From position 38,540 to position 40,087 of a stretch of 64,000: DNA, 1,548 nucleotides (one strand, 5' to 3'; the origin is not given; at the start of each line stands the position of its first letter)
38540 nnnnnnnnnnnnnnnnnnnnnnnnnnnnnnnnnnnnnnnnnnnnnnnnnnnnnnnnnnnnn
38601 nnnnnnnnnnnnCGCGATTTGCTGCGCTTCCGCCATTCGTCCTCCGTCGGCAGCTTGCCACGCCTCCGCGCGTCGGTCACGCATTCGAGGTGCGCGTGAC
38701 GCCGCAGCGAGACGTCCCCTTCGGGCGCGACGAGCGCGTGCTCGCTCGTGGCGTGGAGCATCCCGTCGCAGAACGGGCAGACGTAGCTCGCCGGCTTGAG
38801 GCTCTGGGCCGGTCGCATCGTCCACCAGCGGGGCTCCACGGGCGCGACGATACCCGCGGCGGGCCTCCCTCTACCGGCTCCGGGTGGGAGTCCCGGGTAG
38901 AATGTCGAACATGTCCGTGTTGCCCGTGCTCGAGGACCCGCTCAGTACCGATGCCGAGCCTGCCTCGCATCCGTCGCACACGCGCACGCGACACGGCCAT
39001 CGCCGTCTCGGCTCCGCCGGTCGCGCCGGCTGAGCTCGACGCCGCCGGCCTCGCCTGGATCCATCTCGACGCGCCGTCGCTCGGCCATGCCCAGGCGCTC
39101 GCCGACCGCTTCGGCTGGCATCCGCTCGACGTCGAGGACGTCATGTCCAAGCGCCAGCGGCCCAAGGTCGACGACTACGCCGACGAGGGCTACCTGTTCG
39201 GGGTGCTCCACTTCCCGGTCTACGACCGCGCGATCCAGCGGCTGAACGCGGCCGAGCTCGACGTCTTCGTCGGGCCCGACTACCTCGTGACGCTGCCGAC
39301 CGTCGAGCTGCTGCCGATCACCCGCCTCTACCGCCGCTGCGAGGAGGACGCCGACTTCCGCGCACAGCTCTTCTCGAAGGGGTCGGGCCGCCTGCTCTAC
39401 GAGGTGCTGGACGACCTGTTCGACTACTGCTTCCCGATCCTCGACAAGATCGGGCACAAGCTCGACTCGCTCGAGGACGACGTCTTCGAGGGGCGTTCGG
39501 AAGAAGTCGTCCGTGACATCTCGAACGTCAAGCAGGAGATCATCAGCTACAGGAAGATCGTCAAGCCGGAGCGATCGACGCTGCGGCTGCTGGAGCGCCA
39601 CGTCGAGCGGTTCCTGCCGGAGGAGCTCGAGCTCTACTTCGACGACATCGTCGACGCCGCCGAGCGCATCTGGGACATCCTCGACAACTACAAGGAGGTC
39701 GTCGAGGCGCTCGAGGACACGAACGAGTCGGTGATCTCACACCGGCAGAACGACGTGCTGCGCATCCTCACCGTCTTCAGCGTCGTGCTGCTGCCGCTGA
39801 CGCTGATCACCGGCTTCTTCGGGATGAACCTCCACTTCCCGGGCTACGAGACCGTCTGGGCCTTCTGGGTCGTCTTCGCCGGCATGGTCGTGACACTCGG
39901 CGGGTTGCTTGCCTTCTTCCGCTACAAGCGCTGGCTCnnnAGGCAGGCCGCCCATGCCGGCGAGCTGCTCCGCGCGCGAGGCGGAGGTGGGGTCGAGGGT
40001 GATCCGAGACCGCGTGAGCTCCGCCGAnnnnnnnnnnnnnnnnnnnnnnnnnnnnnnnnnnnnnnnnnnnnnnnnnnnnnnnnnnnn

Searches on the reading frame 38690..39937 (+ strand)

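Call 89: search_protein_families(library=pfam, proteins=[window:38690-39937:+], max_evalue=0.00001)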
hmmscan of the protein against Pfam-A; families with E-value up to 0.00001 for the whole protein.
window:38690-39937:+ (416 aa): 1 family
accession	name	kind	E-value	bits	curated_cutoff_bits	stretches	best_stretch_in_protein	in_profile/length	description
PF01544.23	CorA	-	6.9e-63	213.1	27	1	119-411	2-291/292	CorA-like Mg2+ transporter protein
